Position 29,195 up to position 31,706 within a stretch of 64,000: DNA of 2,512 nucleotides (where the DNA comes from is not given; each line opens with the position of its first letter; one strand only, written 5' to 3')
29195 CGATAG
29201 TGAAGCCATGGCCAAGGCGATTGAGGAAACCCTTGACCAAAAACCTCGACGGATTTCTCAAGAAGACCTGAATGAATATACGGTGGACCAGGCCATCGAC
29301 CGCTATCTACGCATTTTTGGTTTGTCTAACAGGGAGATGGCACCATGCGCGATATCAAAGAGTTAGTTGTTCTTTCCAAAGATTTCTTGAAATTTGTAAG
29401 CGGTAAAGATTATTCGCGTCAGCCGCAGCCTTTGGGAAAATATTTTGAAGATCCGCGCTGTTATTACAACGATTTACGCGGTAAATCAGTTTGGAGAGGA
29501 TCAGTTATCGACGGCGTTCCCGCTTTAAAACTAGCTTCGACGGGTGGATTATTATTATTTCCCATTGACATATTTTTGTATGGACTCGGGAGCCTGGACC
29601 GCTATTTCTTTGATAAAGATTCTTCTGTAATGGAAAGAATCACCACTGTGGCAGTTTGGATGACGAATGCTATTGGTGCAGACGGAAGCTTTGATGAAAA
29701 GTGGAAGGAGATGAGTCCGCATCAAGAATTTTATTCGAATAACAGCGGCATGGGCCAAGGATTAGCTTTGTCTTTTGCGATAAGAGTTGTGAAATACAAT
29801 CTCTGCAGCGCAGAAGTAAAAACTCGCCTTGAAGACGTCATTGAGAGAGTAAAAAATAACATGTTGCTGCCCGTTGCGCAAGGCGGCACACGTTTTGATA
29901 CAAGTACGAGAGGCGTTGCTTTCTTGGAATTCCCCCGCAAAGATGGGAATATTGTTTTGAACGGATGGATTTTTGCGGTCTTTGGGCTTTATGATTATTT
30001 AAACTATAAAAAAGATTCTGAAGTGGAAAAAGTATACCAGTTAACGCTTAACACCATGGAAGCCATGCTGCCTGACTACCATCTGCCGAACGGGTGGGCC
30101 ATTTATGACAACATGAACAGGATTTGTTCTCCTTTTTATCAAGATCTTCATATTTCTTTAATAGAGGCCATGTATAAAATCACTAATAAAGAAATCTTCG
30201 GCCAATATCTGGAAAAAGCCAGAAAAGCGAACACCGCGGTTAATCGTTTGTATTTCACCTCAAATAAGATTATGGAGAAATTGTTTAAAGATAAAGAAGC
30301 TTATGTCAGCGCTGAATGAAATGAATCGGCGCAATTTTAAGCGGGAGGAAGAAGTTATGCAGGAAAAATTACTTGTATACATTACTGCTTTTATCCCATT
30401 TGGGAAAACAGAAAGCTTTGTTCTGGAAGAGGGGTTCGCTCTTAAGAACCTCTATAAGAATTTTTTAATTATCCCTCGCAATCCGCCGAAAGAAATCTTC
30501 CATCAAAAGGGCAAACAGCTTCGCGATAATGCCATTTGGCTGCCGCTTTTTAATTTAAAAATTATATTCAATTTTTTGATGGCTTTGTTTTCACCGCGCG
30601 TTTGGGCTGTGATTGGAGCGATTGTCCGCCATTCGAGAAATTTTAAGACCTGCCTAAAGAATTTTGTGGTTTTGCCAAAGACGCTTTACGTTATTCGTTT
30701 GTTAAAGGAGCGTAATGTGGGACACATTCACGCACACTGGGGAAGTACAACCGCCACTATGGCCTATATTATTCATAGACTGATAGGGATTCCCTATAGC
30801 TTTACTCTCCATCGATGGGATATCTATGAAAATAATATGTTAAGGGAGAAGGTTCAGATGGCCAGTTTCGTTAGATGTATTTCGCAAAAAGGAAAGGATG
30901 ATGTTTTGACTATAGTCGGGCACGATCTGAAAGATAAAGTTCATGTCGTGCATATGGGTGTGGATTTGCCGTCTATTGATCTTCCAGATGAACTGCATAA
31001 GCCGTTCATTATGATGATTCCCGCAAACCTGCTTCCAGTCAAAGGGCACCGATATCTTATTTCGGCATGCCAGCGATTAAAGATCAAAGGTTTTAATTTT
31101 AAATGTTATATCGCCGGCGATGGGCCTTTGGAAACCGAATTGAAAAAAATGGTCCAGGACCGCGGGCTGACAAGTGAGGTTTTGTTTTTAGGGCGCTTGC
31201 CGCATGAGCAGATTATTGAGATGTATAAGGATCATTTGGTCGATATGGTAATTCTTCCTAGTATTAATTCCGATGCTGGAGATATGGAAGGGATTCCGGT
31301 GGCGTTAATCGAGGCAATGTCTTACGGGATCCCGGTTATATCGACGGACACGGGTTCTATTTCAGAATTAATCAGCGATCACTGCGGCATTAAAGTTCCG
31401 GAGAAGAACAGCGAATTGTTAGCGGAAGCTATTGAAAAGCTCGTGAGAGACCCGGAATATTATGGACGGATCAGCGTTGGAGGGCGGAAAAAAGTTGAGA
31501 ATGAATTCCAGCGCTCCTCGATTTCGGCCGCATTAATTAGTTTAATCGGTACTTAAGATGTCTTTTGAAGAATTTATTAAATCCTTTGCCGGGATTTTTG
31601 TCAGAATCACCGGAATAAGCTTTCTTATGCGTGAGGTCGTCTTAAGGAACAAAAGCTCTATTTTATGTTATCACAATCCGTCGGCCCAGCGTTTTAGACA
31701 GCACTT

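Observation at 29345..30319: Glucuronyl C5-epimerase-like gene inside a bacterial polysaccharide locus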

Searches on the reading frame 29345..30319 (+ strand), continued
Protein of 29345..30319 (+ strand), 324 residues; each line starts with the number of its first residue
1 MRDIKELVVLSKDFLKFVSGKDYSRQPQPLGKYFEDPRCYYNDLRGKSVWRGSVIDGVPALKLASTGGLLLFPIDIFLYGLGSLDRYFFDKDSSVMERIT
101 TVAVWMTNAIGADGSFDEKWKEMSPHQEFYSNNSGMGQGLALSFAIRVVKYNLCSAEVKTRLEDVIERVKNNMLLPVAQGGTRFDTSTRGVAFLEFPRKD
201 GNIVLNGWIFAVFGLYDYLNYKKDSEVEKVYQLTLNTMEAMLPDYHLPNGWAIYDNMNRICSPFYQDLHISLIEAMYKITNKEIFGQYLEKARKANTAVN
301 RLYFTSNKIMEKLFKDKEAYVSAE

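Call 37: find_encoding_contigs(protein=P0005, flank=10000, max_places=2)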
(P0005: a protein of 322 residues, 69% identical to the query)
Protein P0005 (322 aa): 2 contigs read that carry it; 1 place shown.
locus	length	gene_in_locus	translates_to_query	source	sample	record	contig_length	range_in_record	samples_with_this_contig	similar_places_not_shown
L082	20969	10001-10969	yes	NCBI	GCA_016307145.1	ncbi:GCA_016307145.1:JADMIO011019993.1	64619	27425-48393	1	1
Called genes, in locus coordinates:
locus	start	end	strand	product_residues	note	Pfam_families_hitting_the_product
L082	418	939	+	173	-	-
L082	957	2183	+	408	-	PF10082:BBP2_2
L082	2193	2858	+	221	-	PF02563:Poly_export, PF10531:SLBB, PF22461:SLBB_2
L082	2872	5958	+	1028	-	PF02706:Wzz, PF13807:GNVR, PF10609:ParA, PF13614:AAA_31, PF01656:CbiA, PF04932:Wzy_C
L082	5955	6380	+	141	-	-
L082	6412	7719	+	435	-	PF01943:Polysacc_synt, PF13440:Polysacc_synt_3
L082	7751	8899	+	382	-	PF04932:Wzy_C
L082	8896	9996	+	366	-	PF13439:Glyco_transf_4, PF20706:GT4-conflict (faint), PF13579:Glyco_trans_4_4, PF00534:Glycos_transf_1, PF13692:Glyco_trans_1_4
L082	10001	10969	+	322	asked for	PF06662:C5-epim_C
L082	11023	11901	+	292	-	PF01522:Polysacc_deac_1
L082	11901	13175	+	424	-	PF13579:Glyco_trans_4_4 (weak), PF13439:Glyco_transf_4 (faint), PF00534:Glycos_transf_1, PF13692:Glyco_trans_1_4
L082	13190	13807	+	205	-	PF00132:Hexapep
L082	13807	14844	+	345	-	PF00535:Glycos_transf_2, PF13641:Glyco_tranf_2_3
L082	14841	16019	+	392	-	PF00155:Aminotran_1_2, PF01041:DegT_DnrJ_EryC1, PF01053:Cys_Met_Meta_PP, PF01212:Beta_elim_lyase (weak)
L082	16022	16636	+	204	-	PF02397:Bac_transf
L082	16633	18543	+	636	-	PF13727:CoA_binding_3, PF07993:NAD_binding_4 (faint), PF01073:3Beta_HSD, PF01370:Epimerase, PF02719:Polysacc_synt_2, PF04321:RmlD_sub_bind, PF13460:NAD_binding_10 (faint), PF16363:GDP_Man_Dehyd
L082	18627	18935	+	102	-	-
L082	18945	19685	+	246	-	-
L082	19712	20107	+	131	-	-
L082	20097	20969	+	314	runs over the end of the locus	PF01073:3Beta_HSD, PF01370:Epimerase, PF05368:NmrA, PF13460:NAD_binding_10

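Call 38: find_encoding_contigs(protein=P0006, flank=10000, max_places=2)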
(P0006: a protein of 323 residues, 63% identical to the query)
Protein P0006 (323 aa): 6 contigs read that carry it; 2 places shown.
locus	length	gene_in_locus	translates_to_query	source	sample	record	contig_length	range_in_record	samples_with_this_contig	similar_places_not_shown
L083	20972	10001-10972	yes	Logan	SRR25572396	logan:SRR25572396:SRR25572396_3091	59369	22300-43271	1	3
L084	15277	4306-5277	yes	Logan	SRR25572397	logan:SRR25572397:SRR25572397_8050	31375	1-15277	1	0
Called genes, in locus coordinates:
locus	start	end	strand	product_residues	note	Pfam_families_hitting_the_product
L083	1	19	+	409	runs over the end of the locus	PF10082:BBP2_2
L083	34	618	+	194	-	PF02563:Poly_export, PF10531:SLBB, PF22461:SLBB_2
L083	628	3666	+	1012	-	PF02706:Wzz, PF13807:GNVR, PF01656:CbiA, PF10609:ParA (weak), PF13614:AAA_31, PF04932:Wzy_C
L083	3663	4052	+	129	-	-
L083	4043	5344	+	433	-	PF01943:Polysacc_synt, PF13440:Polysacc_synt_3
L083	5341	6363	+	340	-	PF09587:PGA_cap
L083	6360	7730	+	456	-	PF27533:CapK_C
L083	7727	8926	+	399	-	PF04932:Wzy_C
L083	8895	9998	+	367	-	PF13439:Glyco_transf_4, PF13579:Glyco_trans_4_4 (faint), PF20706:GT4-conflict (weak), PF00534:Glycos_transf_1, PF13692:Glyco_trans_1_4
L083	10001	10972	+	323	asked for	PF06662:C5-epim_C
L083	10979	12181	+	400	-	PF00534:Glycos_transf_1, PF13692:Glyco_trans_1_4, PF13524:Glyco_trans_1_2 (weak)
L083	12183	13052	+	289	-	PF01522:Polysacc_deac_1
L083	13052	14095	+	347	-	PF00535:Glycos_transf_2, PF13641:Glyco_tranf_2_3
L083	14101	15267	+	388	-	PF00155:Aminotran_1_2, PF01041:DegT_DnrJ_EryC1, PF01212:Beta_elim_lyase, PF01053:Cys_Met_Meta_PP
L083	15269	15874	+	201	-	PF02397:Bac_transf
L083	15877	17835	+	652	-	PF13727:CoA_binding_3, PF01370:Epimerase, PF02719:Polysacc_synt_2, PF04321:RmlD_sub_bind, PF01073:3Beta_HSD, PF16363:GDP_Man_Dehyd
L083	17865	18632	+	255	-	PF17827:PrmC_N, PF05175:MTS, PF01170:UPF0020, PF06325:PrmA, PF13847:Methyltransf_31, PF08241:Methyltransf_11, PF08242:Methyltransf_12, PF13649:Methyltransf_25, +3 more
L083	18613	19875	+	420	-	PF00275:EPSP_synthase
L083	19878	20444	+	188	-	PF00117:GATase, PF07722:Peptidase_C26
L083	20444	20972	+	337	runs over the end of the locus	PF02885:Glycos_trans_3N, PF00591:Glycos_transf_3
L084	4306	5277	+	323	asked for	PF06662:C5-epim_C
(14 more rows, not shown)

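Call 39: search_protein_representatives(alignment_id=A1)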
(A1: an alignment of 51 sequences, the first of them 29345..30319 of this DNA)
Query: 51 sequences, 322 profile positions. Proteins with E-value up to 0.001 (for the whole library): 5111; up to 1e-10: 3644; up to 1e-30: 778. The best 150 are listed.
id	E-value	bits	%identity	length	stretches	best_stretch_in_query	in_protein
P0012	1.0e-129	448.6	-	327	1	1-317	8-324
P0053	4.3e-128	443.3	-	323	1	1-321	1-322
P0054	6.8e-127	439.3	-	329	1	1-320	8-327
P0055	3.9e-119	413.8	-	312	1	1-314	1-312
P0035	3.7e-118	410.6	-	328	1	1-321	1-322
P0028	6.5e-118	409.8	-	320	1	1-321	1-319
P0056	1.2e-116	405.6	-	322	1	2-320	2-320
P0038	2.0e-114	398.4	-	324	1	3-321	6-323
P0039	7.6e-113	393.2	-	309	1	8-313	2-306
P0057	2.5e-109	381.6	-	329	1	4-321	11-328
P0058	7.0e-109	380.1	-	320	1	5-321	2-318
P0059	2.7e-108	378.2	-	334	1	1-320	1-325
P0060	2.8e-108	378.2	-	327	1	3-320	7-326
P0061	3.4e-108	377.9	-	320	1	1-318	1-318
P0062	3.0e-106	371.5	-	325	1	3-316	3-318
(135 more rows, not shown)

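Call 45: search_solved_structures(query=A1, max_evalue=0.01, show_alignments=2)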
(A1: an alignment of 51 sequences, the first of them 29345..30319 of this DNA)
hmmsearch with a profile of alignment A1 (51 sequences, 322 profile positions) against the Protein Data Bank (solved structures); distinct sequences matched with E-value up to 0.01: 3.
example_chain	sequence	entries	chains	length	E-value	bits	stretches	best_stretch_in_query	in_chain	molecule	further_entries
4pw2_A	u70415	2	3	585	4.6e-29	104.7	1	56-294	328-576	D-glucuronyl C5 epimerase B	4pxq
6hzz_A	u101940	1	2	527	7.7e-27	97.4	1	56-295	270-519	D-glucuronyl C5-epimerase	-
6i01_A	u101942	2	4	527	9.8e-26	93.7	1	56-295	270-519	D-glucuronyl C5-epimerase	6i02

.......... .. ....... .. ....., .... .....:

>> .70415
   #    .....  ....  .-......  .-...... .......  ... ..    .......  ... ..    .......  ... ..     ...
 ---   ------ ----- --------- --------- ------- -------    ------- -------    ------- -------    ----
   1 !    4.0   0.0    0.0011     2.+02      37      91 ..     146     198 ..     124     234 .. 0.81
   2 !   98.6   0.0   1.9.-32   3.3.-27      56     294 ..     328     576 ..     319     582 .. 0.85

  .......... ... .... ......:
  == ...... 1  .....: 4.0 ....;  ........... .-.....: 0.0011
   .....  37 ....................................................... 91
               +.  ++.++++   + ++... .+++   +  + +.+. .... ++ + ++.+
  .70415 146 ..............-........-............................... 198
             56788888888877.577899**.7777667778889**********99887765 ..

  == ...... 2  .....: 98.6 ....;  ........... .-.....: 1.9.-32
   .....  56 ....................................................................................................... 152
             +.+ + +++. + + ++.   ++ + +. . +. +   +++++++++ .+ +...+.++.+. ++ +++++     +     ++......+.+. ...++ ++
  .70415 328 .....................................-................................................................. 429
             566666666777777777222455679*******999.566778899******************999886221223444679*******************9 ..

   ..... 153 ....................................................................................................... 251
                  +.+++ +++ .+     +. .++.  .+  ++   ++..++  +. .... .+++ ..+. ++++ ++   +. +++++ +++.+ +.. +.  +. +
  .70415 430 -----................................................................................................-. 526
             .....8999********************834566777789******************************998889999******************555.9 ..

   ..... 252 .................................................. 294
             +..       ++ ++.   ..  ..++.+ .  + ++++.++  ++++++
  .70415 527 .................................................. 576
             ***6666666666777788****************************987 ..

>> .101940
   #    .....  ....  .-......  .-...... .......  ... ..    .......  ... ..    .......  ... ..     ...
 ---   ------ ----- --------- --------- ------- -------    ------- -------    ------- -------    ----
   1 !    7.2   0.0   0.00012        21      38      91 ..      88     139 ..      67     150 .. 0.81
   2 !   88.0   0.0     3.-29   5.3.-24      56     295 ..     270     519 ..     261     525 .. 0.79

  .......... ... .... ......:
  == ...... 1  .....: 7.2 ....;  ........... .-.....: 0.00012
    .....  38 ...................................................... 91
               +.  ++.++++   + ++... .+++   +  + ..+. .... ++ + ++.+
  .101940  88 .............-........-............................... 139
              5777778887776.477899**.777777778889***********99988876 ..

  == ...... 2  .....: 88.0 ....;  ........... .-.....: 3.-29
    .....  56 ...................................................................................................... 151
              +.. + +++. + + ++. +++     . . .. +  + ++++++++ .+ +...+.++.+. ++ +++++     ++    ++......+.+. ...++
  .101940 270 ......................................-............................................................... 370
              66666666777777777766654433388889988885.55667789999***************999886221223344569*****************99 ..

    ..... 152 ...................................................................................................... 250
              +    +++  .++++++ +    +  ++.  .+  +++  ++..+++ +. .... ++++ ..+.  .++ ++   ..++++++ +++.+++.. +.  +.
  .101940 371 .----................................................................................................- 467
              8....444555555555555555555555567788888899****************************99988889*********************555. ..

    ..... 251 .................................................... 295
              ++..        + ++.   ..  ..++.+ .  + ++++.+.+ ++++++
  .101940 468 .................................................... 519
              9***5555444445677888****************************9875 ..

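Call 73: search_dna_similar(query=window:29345-30319:+, collection=plasmids, mode=protein, max_evalue=0.00001, max_rows=15)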
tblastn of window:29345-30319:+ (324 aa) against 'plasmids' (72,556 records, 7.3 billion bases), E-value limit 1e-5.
Records with a match: 2; places in all: 2; records where one place covers at least 80% of the query: 0.
Best place of each record, by identity: <60% 2.
By first word of the organism name: Priestia 2.
By predicted mobility (MOB-suite, as given by PLSDB): non-mobilizable 2.
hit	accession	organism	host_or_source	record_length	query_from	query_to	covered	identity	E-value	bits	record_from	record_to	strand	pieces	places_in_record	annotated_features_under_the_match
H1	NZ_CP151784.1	Priestia megaterium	whole organism,soil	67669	134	288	48%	28.9%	1e-6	58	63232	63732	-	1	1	D-glucuronyl C5-epimerase family protein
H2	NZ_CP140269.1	Priestia megaterium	Single cell,ginseng rhizosphere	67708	134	288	48%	28.9%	1e-6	58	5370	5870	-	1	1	D-glucuronyl C5-epimerase family protein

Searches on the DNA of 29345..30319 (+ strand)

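Call 72: search_dna_similar(query=L043:2372-3322:+, collection=ecoli_genomes, mode=distant, max_evalue=0.001, max_rows=10)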
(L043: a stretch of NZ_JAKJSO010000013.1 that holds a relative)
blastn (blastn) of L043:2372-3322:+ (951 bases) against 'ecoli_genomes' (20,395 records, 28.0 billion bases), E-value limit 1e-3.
No match.

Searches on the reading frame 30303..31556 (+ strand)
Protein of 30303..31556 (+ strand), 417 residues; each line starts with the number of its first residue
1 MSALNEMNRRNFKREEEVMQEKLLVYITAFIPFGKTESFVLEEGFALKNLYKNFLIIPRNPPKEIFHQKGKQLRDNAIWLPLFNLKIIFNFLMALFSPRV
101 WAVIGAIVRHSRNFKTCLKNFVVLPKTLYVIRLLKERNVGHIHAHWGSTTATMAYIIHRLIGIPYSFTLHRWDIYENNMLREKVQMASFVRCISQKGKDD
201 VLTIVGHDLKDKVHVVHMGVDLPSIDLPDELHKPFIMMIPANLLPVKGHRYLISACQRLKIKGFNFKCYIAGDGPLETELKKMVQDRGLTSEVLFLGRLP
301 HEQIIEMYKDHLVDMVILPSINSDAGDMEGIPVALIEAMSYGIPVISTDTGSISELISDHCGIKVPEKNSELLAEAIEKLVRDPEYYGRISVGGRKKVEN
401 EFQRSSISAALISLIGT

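Call 3: search_protein_families(library=pfam, proteins=[window:30303-31556:+], max_evalue=0.01)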
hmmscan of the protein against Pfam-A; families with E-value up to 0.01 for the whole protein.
window:30303-31556:+ (417 aa): 5 families
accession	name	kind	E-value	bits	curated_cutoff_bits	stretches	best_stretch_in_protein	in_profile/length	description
PF00534.26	Glycos_transf_1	-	8.3e-36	123.5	26.4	1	232-396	13-171/172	Glycosyl transferases group 1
PF13692.12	Glyco_trans_1_4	-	9.7e-27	94.4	27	1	241-383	8-142/142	Glycosyl transferases group 1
PF13439.12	Glyco_transf_4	-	1.7e-07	31.8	28.5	1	115-222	49-168/170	Glycosyltransferase Family 4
PF13524.12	Glyco_trans_1_2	-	8e-05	23.1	25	1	262-403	13-134/144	Glycosyl transferase-like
PF13579.12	Glyco_trans_4_4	-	0.0027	18.5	29.7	1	128-181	61-113/158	Glycosyl transferase 4-like domain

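Call 4: search_protein_families(library=ncbifam, proteins=[window:30303-31556:+], max_evalue=0.01)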
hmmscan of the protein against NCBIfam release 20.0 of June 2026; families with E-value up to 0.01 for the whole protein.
window:30303-31556:+ (417 aa): 33 families (the best 25 are shown)
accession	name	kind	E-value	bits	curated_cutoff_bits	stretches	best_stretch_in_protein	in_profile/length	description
NF041876.1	EPS_EpsE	equivalog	2.4e-54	185.1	400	1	34-407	10-385/389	exopolysaccharide biosynthesis GT4 family glycosyltransferase EpsE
TIGR04005.1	wcaL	equivalog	1.3e-32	113.2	537.6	1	210-416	196-404/406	colanic acid biosynthesis glycosyltransferase WcaL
TIGR03088.1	stp2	hypoth_equivalog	4.1e-21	75.4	409.05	1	234-409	194-364/374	TIGR03088 family PEP-CTERM/XrtA system glycosyltransferase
NF047684.1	TeichurnBiosyTuaC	equivalog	5.2e-20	71.7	550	1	138-409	106-380/391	teichuronic acid biosynthesis protein TuaC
NF038229.1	Glyco4_Geo_Pelo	equivalog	6.3e-20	71.5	400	1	142-414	62-332/338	GPMC system family 4 glycosyltransferase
TIGR03999.1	thiol_BshA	equivalog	9.7e-18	64.2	273.7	1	132-407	78-362/375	N-acetyl-alpha-D-glucosaminyl L-malate synthase BshA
TIGR04063.1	stp3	hypoth_equivalog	1.1e-17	64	442.05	1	247-402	226-379/397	TIGR04063 family PEP-CTERM/XrtA system glycosyltransferase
NF038298.1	EPS_HpsO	equivalog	4.1e-17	62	575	1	241-409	208-378/388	hormogonium polysaccharide biosynthesis glycosyltransferase HpsO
TIGR04157.1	glyco_rSAM_CFB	subfamily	4.7e-16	58.8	400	1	243-414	236-405/406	TIGR04157 family glycosyltransferase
TIGR02149.1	glgA_Coryne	subfamily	1.4e-15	57.3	302.4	1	180-409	138-381/391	glycogen synthase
NF041010.1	glycosy_Agl16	equivalog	3.9e-12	45.7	575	1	134-408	77-341/352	glycosylation protein Agl16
NF047881.1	glyco_SdgB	exception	1.3e-11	43.9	800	1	229-399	316-478/496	serine-aspartate repeat adhesin O-glycosyltransferase SdgB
NF053787.1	GlcN_PG_synth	equivalog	3e-11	42.8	480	1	325-411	268-352/361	N-acetylglucosaminyl phosphatidylglycerol synthase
NF038295.1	EPS_HpsP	equivalog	4.4e-11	42.4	550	1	233-413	207-382/388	hormogonium polysaccharide biosynthesis glycosyltransferase HpsP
NF050063.1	ProtGlycPglJ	equivalog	9.7e-11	41.5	500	1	183-413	141-361/363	N-acetylgalactosamine-N,N'-diacetylbacillosaminyl-diphospho-undecaprenol 4-alpha-N-acetylgalactosaminyltransferase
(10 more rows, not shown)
